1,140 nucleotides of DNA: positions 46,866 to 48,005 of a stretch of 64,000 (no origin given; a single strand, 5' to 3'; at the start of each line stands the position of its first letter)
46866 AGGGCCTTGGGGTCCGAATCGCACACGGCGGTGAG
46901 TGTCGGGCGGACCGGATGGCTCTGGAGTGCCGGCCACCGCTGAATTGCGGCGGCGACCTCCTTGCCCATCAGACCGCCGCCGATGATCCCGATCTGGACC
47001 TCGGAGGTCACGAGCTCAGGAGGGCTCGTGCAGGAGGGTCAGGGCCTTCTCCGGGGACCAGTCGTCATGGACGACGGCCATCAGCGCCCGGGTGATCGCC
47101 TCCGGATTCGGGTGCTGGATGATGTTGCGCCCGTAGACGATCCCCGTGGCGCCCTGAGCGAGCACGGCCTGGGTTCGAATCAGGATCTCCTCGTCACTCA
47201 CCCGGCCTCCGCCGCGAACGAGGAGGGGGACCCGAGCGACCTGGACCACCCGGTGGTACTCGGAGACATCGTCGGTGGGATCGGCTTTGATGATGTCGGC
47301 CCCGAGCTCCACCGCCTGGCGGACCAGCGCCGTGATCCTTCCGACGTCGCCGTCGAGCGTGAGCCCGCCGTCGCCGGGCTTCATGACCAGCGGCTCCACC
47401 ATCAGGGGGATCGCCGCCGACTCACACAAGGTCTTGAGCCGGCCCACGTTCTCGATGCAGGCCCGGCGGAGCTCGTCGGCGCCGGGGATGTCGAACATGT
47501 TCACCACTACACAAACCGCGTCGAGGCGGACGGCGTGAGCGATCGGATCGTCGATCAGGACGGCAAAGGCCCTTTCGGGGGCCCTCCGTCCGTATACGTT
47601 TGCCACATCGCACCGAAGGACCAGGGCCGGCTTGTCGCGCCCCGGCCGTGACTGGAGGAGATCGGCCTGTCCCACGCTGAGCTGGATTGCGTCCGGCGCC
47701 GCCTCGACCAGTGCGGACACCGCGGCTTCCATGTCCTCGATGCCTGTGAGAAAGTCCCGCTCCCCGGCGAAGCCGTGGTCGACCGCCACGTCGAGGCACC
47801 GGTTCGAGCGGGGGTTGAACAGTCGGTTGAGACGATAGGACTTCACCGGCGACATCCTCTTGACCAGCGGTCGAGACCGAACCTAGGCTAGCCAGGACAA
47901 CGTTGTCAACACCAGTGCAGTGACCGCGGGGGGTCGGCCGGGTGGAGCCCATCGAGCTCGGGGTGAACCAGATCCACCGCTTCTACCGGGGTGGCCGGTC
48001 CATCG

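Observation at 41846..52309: LacI-regulated carbohydrate locus with an unusual enzyme set, a candidate uncharacterised sugar/polyol pathway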

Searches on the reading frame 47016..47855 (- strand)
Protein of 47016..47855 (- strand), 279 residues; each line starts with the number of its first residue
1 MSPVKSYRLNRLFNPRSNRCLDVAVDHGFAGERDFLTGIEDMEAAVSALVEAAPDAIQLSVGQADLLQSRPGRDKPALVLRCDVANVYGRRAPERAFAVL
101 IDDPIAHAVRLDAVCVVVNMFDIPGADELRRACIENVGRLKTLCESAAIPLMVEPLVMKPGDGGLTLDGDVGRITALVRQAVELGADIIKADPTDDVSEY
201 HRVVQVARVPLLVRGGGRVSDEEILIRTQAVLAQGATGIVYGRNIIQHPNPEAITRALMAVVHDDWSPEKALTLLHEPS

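Call 3: search_protein_families(library=pfam, proteins=[window:47016-47855:-])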
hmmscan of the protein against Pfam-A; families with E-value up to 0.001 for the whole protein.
window:47016-47855:- (279 aa): 2 families
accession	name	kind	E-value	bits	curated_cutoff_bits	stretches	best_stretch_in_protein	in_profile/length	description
PF01791.15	DeoC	-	1.8e-33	116.6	23.8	1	20-248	1-229/229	DeoC/LacD family aldolase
PF22649.2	Cgl0159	-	0.00012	21.9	27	1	126-258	113-247/251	Cgl0159-like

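Call 4: search_protein_families(library=ncbifam, proteins=[window:47016-47855:-])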
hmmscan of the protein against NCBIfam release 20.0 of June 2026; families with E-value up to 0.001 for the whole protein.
window:47016-47855:- (279 aa): 7 families
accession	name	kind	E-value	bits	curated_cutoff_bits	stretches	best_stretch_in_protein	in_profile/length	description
NF005556.0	PRK07226.1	subfamily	1.6e-40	139.2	241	1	5-275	6-264/267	2-amino-3,7-dideoxy-D-threo-hept-6-ulosonate synthase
TIGR01949.1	ADH_synth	equivalog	7.4e-37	127.4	299.45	1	5-272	3-254/255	2-amino-3,7-dideoxy-D-threo-hept-6-ulosonate synthase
NF006081.0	PRK08227.1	equivalog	2e-30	106.1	297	1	7-276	38-287/291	3-hydroxy-5-phosphonooxypentane-2,4-dione thiolase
NF040816.1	Fbpase1_Arch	equivalog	4e-23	82.2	430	1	5-273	8-268/271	class I fructose-bisphosphate aldolase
NF041223.1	BagB_FevI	exception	8e-19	67.8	500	1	6-264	10-256/257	bagremycin/ferroverdin biosynthesis DhnA-type aldolase BagB/FevI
NF005321.0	PRK06852.1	equivalog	5.2e-06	25.8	420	1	180-277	200-306/308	aldolase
NF006704.0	PRK09250.1-1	equivalog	0.00069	18.6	277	0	212-255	253-296/308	class I fructose-bisphosphate aldolase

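Call 9: search_solved_structures(query=window:47016-47855:-, max_evalue=0.001)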
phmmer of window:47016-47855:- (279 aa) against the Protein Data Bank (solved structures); distinct sequences matched with E-value up to 0.001: 7.
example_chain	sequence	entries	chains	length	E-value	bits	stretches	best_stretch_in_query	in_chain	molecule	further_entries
2qjg_A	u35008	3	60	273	1.7e-23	86.7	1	5-273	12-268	Putative aldolase MJ0400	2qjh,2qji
3gkf_O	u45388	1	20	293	3.8e-20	75.7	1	7-274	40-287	Aldolase lsrF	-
3glc_A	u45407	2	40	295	3.8e-20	75.6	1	7-274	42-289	Aldolase lsrF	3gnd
4p2v_A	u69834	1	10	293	2.2e-19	73.1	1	7-274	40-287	Uncharacterized aldolase LsrF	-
1w8s_A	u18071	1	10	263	4.7e-12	49.1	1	18-263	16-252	FRUCTOSE-BISPHOSPHATE ALDOLASE CLASS I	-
1ojx_A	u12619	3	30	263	3.4e-11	46.3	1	19-263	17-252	FRUCTOSE-BISPHOSPHATE ALDOLASE CLASS I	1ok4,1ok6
2yce_A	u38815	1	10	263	9.3e-11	44.9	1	18-263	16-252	FRUCTOSE-BISPHOSPHATE ALDOLASE CLASS 1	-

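Call 71: search_solved_structures(query=window:47016-47855:-, max_evalue=1e-10, show_alignments=5)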
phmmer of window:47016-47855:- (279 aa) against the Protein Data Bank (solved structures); distinct sequences matched with E-value up to 1e-10: 7.
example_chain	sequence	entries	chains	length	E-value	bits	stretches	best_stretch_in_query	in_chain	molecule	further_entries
2qjg_A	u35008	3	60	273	1.7e-23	86.7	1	5-273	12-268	Putative aldolase MJ0400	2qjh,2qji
3gkf_O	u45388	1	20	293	3.8e-20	75.7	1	7-274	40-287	Aldolase lsrF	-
3glc_A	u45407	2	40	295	3.8e-20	75.6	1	7-274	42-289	Aldolase lsrF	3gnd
4p2v_A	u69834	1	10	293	2.2e-19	73.1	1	7-274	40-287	Uncharacterized aldolase LsrF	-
1w8s_A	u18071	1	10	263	4.7e-12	49.1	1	18-263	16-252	FRUCTOSE-BISPHOSPHATE ALDOLASE CLASS I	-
1ojx_A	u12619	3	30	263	3.4e-11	46.3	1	19-263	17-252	FRUCTOSE-BISPHOSPHATE ALDOLASE CLASS I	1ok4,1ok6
2yce_A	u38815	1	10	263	9.3e-11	44.9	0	18-263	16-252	FRUCTOSE-BISPHOSPHATE ALDOLASE CLASS 1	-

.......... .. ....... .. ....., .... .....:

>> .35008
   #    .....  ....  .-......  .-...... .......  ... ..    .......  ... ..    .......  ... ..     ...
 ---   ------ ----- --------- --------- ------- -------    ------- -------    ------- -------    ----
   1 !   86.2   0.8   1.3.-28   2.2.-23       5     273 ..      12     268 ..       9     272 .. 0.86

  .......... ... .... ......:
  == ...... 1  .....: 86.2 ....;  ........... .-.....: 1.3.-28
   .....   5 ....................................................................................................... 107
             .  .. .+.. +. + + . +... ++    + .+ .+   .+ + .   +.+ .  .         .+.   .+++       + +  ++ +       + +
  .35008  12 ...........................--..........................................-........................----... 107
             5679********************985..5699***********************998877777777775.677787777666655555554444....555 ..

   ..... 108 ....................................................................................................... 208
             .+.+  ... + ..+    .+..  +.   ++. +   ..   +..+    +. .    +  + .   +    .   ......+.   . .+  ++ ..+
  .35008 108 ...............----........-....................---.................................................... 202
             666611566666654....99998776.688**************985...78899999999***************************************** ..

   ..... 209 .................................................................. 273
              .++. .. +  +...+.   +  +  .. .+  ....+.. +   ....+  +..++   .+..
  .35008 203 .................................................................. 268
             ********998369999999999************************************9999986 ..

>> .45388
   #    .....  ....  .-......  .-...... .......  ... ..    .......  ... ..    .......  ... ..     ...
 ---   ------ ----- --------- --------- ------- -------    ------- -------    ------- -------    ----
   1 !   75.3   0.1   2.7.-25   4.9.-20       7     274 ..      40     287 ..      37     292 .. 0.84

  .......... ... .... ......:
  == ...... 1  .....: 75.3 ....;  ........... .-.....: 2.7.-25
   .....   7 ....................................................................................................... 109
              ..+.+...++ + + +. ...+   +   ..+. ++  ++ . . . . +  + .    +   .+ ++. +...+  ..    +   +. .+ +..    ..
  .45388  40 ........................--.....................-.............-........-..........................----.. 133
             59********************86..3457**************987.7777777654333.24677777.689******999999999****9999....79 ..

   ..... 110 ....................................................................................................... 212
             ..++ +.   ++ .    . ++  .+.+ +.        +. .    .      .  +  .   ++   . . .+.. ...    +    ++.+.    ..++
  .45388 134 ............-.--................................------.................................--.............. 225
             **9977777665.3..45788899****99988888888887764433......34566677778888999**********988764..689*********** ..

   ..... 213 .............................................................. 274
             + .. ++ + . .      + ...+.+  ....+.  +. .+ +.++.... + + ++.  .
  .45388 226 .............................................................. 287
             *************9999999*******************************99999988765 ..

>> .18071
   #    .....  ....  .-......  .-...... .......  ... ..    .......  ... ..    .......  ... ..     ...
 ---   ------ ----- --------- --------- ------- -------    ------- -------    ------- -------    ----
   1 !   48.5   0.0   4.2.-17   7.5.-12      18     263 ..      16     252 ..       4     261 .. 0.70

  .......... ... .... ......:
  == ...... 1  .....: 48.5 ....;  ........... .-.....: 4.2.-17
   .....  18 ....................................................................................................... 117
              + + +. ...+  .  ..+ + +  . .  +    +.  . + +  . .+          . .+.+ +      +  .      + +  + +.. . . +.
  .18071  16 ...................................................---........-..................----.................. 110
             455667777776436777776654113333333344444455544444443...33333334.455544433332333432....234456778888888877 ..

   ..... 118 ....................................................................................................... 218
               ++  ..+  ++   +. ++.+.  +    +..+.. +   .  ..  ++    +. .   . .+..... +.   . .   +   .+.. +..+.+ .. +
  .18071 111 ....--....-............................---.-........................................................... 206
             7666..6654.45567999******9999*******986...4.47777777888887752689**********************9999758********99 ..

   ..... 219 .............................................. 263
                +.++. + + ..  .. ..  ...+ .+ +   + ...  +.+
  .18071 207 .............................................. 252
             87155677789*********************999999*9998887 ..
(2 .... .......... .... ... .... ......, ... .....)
